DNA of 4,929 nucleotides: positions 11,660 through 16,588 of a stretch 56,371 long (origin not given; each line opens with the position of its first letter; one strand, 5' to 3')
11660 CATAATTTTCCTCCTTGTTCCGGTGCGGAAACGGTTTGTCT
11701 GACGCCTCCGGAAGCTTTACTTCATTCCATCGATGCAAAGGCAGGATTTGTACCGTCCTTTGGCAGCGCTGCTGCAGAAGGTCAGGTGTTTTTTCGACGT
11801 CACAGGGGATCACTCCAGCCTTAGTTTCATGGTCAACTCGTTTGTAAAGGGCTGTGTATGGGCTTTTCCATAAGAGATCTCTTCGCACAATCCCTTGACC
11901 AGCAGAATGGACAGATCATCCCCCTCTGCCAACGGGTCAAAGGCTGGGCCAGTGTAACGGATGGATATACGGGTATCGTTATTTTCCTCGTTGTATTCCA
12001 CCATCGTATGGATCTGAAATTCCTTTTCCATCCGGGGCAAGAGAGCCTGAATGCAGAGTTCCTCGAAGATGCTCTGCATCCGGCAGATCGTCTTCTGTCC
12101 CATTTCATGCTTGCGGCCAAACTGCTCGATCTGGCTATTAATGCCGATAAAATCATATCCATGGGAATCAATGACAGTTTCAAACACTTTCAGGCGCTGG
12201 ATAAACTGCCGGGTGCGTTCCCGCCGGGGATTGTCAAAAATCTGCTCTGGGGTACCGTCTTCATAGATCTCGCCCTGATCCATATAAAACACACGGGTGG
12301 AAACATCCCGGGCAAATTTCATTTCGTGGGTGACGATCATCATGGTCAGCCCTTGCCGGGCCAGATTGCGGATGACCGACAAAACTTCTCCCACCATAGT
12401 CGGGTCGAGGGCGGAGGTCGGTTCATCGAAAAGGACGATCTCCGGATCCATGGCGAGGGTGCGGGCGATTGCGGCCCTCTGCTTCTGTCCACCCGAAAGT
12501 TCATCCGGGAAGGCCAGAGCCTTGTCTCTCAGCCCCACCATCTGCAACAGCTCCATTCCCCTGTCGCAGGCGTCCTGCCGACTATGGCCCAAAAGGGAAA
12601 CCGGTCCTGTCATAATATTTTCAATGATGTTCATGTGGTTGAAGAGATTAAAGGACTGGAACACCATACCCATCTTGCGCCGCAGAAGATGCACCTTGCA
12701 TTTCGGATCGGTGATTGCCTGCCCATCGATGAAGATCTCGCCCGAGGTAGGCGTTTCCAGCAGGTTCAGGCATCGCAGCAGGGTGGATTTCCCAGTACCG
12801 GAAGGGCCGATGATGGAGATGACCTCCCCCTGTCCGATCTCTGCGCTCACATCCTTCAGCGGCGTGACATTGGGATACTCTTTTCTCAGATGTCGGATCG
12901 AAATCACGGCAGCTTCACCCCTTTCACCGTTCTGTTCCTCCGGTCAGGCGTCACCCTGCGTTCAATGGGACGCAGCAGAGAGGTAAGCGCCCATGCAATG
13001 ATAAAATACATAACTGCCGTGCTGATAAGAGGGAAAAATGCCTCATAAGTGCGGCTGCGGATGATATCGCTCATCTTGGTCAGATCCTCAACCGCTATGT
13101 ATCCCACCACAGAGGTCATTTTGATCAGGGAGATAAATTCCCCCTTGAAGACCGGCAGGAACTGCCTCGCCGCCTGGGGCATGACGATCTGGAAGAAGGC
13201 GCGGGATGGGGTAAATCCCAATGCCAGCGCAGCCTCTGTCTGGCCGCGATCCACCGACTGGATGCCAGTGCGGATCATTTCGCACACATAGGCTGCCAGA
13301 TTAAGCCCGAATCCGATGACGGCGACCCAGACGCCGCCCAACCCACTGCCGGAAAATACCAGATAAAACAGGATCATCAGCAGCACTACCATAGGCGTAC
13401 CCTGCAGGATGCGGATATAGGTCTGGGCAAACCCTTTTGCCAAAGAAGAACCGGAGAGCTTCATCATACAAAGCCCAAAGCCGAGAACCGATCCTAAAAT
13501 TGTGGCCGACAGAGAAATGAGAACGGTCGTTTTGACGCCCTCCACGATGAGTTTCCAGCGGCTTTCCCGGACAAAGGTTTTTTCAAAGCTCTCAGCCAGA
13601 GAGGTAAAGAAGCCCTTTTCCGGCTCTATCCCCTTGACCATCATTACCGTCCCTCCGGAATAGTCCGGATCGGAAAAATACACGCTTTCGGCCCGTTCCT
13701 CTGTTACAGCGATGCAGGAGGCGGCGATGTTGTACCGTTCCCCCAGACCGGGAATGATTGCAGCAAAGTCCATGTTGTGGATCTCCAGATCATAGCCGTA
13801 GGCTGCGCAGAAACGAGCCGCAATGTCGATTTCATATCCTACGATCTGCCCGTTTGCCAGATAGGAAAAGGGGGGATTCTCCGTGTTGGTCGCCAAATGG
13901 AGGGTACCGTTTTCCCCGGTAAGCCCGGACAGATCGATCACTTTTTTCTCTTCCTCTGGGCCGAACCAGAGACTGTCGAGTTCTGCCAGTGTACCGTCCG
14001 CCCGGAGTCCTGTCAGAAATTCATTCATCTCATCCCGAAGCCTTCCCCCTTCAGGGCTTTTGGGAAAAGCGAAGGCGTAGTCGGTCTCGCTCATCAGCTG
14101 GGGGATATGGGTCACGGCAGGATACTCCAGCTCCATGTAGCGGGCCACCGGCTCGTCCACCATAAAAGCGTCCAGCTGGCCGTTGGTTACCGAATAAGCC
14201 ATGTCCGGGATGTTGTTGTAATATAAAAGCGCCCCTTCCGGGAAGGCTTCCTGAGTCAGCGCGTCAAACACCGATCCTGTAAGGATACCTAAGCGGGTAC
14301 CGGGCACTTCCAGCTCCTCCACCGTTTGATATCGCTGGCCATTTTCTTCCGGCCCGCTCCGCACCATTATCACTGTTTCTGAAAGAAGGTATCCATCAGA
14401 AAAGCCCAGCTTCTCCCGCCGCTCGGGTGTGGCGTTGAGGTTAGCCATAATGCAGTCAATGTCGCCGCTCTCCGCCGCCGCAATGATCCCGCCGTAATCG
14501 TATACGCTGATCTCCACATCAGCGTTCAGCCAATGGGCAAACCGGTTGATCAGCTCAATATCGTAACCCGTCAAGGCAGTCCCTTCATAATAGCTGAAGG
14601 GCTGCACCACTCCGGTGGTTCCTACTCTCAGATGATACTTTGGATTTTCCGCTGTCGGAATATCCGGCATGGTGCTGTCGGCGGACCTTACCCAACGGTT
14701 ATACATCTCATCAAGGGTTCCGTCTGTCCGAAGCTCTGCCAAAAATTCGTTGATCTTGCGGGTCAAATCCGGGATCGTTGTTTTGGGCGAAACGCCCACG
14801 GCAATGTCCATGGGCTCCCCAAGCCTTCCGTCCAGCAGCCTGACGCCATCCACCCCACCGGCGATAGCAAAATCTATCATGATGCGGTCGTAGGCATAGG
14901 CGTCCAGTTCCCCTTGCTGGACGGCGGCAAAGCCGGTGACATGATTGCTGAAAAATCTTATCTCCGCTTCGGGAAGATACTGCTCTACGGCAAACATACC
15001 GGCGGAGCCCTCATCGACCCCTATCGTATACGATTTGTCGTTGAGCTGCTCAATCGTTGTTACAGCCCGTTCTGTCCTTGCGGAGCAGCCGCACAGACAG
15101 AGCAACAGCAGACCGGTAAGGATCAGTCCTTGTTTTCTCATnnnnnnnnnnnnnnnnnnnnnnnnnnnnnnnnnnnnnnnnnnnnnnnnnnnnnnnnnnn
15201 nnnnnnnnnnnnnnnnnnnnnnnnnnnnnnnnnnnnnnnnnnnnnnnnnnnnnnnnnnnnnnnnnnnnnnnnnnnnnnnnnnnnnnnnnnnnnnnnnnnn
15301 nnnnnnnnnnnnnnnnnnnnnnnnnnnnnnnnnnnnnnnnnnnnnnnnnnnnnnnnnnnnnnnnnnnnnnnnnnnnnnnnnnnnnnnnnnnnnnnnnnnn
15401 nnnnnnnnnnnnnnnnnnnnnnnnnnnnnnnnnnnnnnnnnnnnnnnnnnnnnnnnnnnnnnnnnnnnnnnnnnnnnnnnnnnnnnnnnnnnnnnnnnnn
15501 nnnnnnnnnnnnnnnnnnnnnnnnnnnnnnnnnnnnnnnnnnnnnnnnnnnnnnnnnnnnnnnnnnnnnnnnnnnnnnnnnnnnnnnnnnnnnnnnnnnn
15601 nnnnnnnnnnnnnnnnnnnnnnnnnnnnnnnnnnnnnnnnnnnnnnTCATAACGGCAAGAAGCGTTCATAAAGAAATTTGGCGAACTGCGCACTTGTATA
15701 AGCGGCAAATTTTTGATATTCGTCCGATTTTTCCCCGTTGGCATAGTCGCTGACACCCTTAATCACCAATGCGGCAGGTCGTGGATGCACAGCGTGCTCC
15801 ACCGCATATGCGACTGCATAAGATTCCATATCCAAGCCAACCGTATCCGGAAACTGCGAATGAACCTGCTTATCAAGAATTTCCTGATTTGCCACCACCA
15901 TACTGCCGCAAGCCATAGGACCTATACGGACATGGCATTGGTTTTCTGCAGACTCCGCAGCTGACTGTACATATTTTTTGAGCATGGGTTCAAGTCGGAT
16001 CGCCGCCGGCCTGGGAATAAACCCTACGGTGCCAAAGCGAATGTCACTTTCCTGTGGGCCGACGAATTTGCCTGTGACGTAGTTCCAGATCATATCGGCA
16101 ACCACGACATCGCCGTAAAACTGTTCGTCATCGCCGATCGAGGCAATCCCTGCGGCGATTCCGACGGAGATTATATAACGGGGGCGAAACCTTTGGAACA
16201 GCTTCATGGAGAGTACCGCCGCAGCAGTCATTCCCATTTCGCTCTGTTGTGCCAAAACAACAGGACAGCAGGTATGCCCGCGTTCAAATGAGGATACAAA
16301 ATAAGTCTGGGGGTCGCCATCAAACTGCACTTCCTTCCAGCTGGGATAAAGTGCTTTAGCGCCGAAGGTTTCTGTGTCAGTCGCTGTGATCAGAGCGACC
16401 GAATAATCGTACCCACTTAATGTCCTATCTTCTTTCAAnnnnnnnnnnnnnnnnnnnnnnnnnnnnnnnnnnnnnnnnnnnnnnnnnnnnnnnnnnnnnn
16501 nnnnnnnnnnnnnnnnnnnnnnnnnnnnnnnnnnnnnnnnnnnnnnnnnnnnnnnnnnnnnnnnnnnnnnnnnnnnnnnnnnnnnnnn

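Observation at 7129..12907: Partner-switching module without a sigma factor, with RsbW-like pseudo-kinase domains fused to two nutrient transporters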

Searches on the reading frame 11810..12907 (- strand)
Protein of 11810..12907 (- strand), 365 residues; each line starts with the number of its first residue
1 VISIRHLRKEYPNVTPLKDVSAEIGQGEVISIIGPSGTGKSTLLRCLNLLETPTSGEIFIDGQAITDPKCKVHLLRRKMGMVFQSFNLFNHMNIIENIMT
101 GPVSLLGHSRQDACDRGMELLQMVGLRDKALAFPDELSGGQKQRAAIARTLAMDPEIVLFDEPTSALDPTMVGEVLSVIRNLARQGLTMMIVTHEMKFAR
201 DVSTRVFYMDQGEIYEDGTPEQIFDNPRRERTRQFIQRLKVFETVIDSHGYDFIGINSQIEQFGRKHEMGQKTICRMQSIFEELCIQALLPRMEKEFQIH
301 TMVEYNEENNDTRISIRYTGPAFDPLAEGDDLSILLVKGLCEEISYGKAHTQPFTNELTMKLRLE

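Call 3: search_protein_families(library=pfam, proteins=[window:11810-12907:-], max_evalue=0.1)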
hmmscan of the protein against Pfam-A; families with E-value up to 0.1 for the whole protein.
window:11810-12907:- (365 aa): 15 families
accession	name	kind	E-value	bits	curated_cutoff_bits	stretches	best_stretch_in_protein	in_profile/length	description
PF00005.33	ABC_tran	-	2.1e-36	126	25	1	17-165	1-137/137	ABC transporter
PF13304.12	AAA_21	-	9.5e-11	42.7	27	2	135-195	236-299/304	AAA domain, putative AbiEii toxin, Type IV TA system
PF02463.25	SMC_N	-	2.1e-07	31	40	1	129-203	135-206/220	RecF/RecN/SMC N terminal domain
PF13166.12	AAA_13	-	9.2e-06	25.1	36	1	154-206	526-581/713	AAA domain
PF13191.12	AAA_16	-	0.00023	22.1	32.6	1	23-52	20-50/167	AAA ATPase domain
PF13555.12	AAA_29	-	0.00079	19.6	27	1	22-53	17-48/61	P-loop containing region of AAA domain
PF09818.15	ABC_ATPase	-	0.0023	17.4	23.2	0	24-48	77-100/283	P-loop domain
PF13521.12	AAA_28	-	0.0025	18.5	27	1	30-57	2-30/164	AAA domain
PF13401.12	AAA_22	-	0.0049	17.6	27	1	28-50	6-28/130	AAA domain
PF13481.12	AAA_25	-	0.0068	16.5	27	0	24-44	30-50/195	AAA domain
PF25199.1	nSTAND_NTPase5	-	0.0088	16.3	34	1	24-45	38-59/145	Novel STAND NTPase 5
PF13476.12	AAA_23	-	0.009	17.1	27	1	29-49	21-41/201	AAA domain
PF03193.22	RsgA_GTPase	-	0.011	16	30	1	18-48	98-127/174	RsgA GTPase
PF13175.12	AAA_15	-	0.051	13.6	32.1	0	27-69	24-69/374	AAA ATPase domain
PF20703.3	nSTAND1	-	0.06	13.4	27.1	0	19-46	25-52/379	Novel STAND NTPase 1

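Call 4: search_protein_families(library=ncbifam, proteins=[window:11810-12907:-], max_evalue=0.1)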
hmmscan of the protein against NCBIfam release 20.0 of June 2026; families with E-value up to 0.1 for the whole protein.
window:11810-12907:- (365 aa): 196 families (the best 25 are shown)
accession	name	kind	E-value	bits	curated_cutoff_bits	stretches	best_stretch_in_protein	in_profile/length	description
NF007027.0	PRK09493.1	equivalog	2.3e-88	295.6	379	1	1-239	1-239/240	glutamine ABC transporter ATP-binding protein GlnQ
NF008428.0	PRK11264.1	equivalog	1.4e-87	293.1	406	1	1-239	3-247/250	L-cystine ABC transporter ATP-binding protein TcyN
TIGR03005.1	ectoine_ehuA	equivalog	5.3e-85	284.7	345.4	1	2-239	1-250/252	ectoine/hydroxyectoine ABC transporter ATP-binding protein EhuA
NF007908.0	PRK10619.1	equivalog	1.5e-79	266.8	466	1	3-237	7-253/257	histidine ABC transporter ATP-binding protein HisP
NF008338.0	PRK11124.1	equivalog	5.7e-69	232.3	369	1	2-236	3-240/242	arginine ABC transporter ATP-binding protein ArtP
TIGR00972.1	3a0107s01c2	equivalog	1.6e-68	230.7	343.2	1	2-237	2-244/248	phosphate ABC transporter ATP-binding protein PstB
TIGR02314.1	ABC_MetN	equivalog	1.1e-62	212.1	499.7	1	13-238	17-243/343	methionine ABC transporter ATP-binding protein MetN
TIGR03265.1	PhnT2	equivalog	6.5e-61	206.5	457.7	1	2-280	5-280/353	putative 2-aminoethylphosphonate ABC transporter ATP-binding protein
TIGR01186.1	proV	subfamily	3.9e-60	203.9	326.6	1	17-243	9-237/363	betaine/proline/choline family ABC transporter ATP-binding protein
TIGR02315.1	ABC_phnC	equivalog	5.9e-60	202.7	266.1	1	1-225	1-235/243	phosphonate ABC transporter ATP-binding protein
TIGR00968.1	3a0106s01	subfamily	8e-56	189.2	342.75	1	2-237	1-232/237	sulfate ABC transporter ATP-binding protein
TIGR02673.1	FtsE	equivalog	2.2e-55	187.6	264.85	1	1-213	1-214/214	cell division ATP-binding protein FtsE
NF006987.0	PRK09452.1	equivalog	7e-55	186.2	482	1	1-262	17-273/378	spermidine/putrescine ABC transporter ATP-binding protein PotA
TIGR04521.1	ECF_ATPase_2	equivalog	1.3e-54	185.2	330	1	13-229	17-238/279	energy-coupling factor transporter ATPase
NF040933.2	ABC_arch_GlcV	equivalog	8.4e-53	179.5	450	1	4-262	5-269/357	glucose ABC transporter ATP-binding protein GlcV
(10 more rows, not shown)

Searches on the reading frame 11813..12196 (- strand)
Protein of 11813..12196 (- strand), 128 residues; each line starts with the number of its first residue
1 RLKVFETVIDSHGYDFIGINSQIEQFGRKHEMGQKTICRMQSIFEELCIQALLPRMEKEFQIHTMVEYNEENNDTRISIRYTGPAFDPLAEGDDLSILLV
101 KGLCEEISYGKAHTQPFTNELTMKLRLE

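Call 7: find_homologous_proteins(query=window:11813-12196:-, max_evalue=0.001)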
Query seq(128 aa) (128 aa): 3 proteins with E <= 0.001 among 4 candidates.
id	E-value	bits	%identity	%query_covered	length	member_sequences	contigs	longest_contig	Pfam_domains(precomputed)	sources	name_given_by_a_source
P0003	2.6e-40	155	100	57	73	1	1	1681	-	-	-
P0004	7.0e-27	112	44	98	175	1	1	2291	-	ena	-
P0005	2.3e-22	97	44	85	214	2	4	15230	-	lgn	-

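Call 9: search_protein_families(library=pfam, proteins=[window:11813-12196:-, P0004, P0005], max_evalue=10)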
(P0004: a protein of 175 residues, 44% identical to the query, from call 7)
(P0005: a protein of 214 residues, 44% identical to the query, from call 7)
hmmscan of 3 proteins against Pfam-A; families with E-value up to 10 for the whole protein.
seq(128 aa): 0 families

P0004 (175 aa): 2 families
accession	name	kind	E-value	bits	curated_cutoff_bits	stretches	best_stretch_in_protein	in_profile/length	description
PF13581.12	HATPase_c_2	-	0.00096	19.6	27.4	1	72-142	15-86/127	Histidine kinase-like ATPase domain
PF22717.1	SNaCT10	-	0.063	14.2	27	1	32-55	12-36/42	Short NACHT-associated C-Terminal domain, family 10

P0005 (214 aa): 4 families
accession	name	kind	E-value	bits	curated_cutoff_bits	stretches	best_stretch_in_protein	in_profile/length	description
PF13166.12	AAA_13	-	0.0036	16.5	36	1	3-56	527-583/713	AAA domain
PF13304.12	AAA_21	-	0.018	15.5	27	1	3-43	259-299/304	AAA domain, putative AbiEii toxin, Type IV TA system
PF13581.12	HATPase_c_2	-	0.25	11.8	27.4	1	105-179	12-87/127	Histidine kinase-like ATPase domain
PF02463.25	SMC_N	-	0.33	10.8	40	1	5-51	161-206/220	RecF/RecN/SMC N terminal domain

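Call 11: search_solved_structures(query=window:11813-12196:-, max_evalue=10)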
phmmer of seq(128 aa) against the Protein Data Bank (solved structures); distinct sequences matched with E-value up to 10: 1.
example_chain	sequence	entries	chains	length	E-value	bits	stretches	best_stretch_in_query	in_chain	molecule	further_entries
7pi0_G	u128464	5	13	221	0.11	15.8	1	21-97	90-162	Chlorophyll a-b binding protein of LHCII type 2, chloroplastic | Chlorophyll a-b binding protein, chloroplastic | LHCII M2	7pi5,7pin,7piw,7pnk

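Call 25: search_protein_families(library=pfam, alignment_id=A1, max_evalue=1)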
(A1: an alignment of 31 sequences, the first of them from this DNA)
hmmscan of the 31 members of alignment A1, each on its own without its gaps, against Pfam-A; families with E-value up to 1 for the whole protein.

A. member 1, seq(128 aa): 0 families

B. families by the number of members that match (of 31 scanned): 11 families
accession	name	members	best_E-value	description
PF13581.12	HATPase_c_2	11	0.00013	Histidine kinase-like ATPase domain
PF20577.3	Phage_ORF5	2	0.026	Phage ORF5 protein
PF04597.19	Ribophorin_I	1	0.02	Ribophorin I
PF06448.16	DUF1081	1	0.08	Domain of Unknown Function (DUF1081)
PF13518.12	HTH_28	1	0.13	Helix-turn-helix domain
PF19583.5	ODP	1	0.16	ODP family beta lactamase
PF02772.21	S-AdoMet_synt_M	1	0.16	S-adenosylmethionine synthetase, central domain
PF19807.5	DUF6290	1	0.18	Family of unknown function (DUF6290)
PF13733.12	Glyco_transf_7N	1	0.19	N-terminal region of glycosyl transferase group 7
PF21104.3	Glyco_hydro_78_N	1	0.19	Glycosyl hydrolase family 78 alpha-rhamnosidase N-terminal domain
PF18692.7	DUF5640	1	0.21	Family of unknown function (DUF5640)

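Call 28: search_solved_structures(query=A1, max_evalue=10, show_alignments=2)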
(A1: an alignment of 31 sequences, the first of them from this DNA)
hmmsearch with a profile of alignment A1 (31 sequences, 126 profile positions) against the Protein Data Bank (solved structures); distinct sequences matched with E-value up to 10: 8.
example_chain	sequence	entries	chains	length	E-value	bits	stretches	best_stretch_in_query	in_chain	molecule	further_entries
3eex_A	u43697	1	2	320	0.9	12.7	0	83-115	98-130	Outer Surface Protein A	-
2zvf_A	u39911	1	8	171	0.97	12.6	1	22-74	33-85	Alanyl-tRNA synthetase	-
1sph_A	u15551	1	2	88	1.1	12.5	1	72-124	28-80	HISTIDINE-CONTAINING PHOSPHOCARRIER PROTEIN HPR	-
3oqm_S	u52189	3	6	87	1.2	12.3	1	72-124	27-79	Phosphocarrier protein HPr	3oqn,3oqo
2fep_S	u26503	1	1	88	1.2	12.3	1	72-124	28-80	Phosphocarrier protein HPr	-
2hpr_A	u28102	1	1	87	1.4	12.1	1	72-124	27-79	HISTIDINE-CONTAINING PHOSPHOCARRIER PROTEIN HPR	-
1jem_A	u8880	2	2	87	1.4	12.1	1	72-124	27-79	HISTIDINE CONTAINING PROTEIN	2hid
1kkl_H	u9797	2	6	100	1.6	11.9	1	72-124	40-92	PHOSPHOCARRIER PROTEIN HPR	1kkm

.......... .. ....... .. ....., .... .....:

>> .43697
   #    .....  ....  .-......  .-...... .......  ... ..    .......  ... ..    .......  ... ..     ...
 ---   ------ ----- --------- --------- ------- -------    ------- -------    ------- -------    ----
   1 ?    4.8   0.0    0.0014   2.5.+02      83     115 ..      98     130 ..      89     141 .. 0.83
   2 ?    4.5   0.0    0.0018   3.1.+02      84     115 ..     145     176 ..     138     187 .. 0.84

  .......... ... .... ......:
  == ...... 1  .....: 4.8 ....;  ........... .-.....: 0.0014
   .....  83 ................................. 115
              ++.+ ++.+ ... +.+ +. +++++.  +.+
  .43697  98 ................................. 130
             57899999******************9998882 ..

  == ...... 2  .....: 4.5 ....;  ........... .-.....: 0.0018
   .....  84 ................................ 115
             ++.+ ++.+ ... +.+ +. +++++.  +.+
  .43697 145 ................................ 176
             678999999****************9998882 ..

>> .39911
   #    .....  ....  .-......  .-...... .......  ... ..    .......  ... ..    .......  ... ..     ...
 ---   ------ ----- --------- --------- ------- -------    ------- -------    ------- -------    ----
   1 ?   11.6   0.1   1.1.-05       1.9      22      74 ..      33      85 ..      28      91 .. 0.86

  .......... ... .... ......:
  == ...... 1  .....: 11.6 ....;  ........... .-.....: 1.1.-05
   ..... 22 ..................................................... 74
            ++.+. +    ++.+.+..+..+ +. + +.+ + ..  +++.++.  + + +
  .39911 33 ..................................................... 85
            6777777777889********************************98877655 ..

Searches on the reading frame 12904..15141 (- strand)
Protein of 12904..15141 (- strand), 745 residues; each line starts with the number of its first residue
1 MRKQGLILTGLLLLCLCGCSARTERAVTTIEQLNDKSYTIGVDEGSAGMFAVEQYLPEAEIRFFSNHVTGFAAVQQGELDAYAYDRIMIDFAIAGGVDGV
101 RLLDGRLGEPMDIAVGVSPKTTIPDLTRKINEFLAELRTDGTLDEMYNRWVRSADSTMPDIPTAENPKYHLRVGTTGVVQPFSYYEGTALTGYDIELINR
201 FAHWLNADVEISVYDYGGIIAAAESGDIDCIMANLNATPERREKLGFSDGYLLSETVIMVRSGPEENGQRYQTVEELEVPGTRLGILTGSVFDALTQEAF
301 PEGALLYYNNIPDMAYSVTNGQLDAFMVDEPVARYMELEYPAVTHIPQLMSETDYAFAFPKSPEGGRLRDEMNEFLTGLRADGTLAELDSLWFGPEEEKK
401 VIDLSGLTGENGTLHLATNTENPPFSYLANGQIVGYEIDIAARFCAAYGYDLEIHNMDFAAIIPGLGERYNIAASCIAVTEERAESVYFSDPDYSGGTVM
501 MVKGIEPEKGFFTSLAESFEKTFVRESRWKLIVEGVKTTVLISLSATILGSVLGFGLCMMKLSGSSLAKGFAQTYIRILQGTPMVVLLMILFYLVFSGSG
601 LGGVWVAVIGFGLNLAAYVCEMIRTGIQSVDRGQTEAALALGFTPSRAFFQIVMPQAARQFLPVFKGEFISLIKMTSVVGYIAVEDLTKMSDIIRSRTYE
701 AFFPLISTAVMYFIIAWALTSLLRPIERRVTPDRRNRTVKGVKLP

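Call 3: search_protein_families(library=pfam, proteins=[window:12904-15141:-], max_evalue=0.1)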
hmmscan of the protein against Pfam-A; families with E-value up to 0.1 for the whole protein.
window:12904-15141:- (745 aa): 4 families
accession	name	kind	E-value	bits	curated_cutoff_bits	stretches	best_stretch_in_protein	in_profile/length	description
PF00497.25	SBP_bac_3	-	1.4e-53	180.6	26.4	3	171-394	1-131/132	Bacterial extracellular solute-binding proteins, family 3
PF00528.27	BPD_transp_1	-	6.5e-22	78.6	26.4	1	553-731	8-183/184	Binding-protein-dependent transport system inner membrane component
PF10613.14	Lig_chan-Glu_bd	-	8.9e-05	23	30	0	215-261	66-112/115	Ligated ion channel L-glutamate- and glycine-binding site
PF12974.12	Phosphonate-bd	-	0.02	14.7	27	0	22-103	92-184/242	ABC transporter, phosphonate, periplasmic substrate-binding protein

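Call 4: search_protein_families(library=ncbifam, proteins=[window:12904-15141:-], max_evalue=0.1)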
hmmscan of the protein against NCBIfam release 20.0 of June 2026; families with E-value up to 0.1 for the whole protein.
window:12904-15141:- (745 aa): 36 families (the best 25 are shown)
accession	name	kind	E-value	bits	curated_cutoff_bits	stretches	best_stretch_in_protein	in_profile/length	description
TIGR01096.1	3A0103s03R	subfamily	3.6e-50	170.8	256.35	3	169-393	24-250/250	lysine/arginine/ornithine ABC transporter substrate-binding protein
NF007029.0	PRK09495.1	equivalog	6e-47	160.5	303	3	170-396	26-246/248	glutamine ABC transporter substrate-binding protein GlnH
NF011680.0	PRK15100.1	equivalog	1.5e-44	152.5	300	1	531-736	14-220/222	cystine ABC transporter permease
TIGR03004.1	ectoine_ehuC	equivalog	1.4e-38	132.9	196.95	1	531-731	6-207/214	ectoine/hydroxyectoine ABC transporter permease subunit EhuC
NF008426.0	PRK11260.1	equivalog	1.8e-36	125.8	312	3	169-395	41-262/266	cystine ABC transporter substrate-binding protein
NF007028.0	PRK09494.1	equivalog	3.9e-31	108.6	303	1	531-730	14-216/219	glutamine ABC transporter permease GlnP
TIGR03003.1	ectoine_ehuD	equivalog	1.7e-29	103.3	205.2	1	531-729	12-211/212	ectoine/hydroxyectoine ABC transporter permease subunit EhuD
NF041765.1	ArtJ_Ecoli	equivalog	7e-26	91.3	510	2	177-393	29-241/243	arginine ABC transporter substrate-binding protein ArtJ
NF008337.0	PRK11123.1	equivalog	1.2e-24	87.1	277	1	606-734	106-234/238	arginine ABC transporter permease ArtQ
NF041764.1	ArtI_Ecoli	equivalog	2.3e-24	86.1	522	2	175-393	27-241/243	arginine ABC transporter substrate-binding protein ArtI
NF008112.0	PRK10859.1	equivalog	7.8e-24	83.9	354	2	168-403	42-275/483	membrane-bound lytic murein transglycosylase MltF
NF011687.0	PRK15107.1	equivalog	3.2e-23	82.8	318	1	532-728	16-221/224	glutamate/aspartate ABC transporter permease GltK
NF011651.0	PRK15069.1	subfamily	4.4e-23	81.9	306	1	533-729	20-227/237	histidine ABC transporter permease HisM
NF011583.0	PRK15007.1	subfamily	3e-22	79.1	358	2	411-501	20-112/243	arginine ABC transporter substrate-binding protein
NF011586.0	PRK15010.1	equivalog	6.9e-20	71.7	440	2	170-343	27-197/260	lysine/arginine/ornithine ABC transporter substrate-binding protein ArgT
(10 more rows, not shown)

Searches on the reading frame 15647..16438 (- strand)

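Call 14: search_protein_families(library=pfam, proteins=[window:15647-16438:-], max_evalue=0.001)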
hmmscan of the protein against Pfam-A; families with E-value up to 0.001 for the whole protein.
window:15647-16438:- (263 aa): 1 family
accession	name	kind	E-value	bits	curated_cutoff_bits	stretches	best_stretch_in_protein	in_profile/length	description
PF01048.26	PNP_UDP_1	-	8.3e-18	65.1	25.1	1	58-255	42-227/233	Phosphorylase superfamily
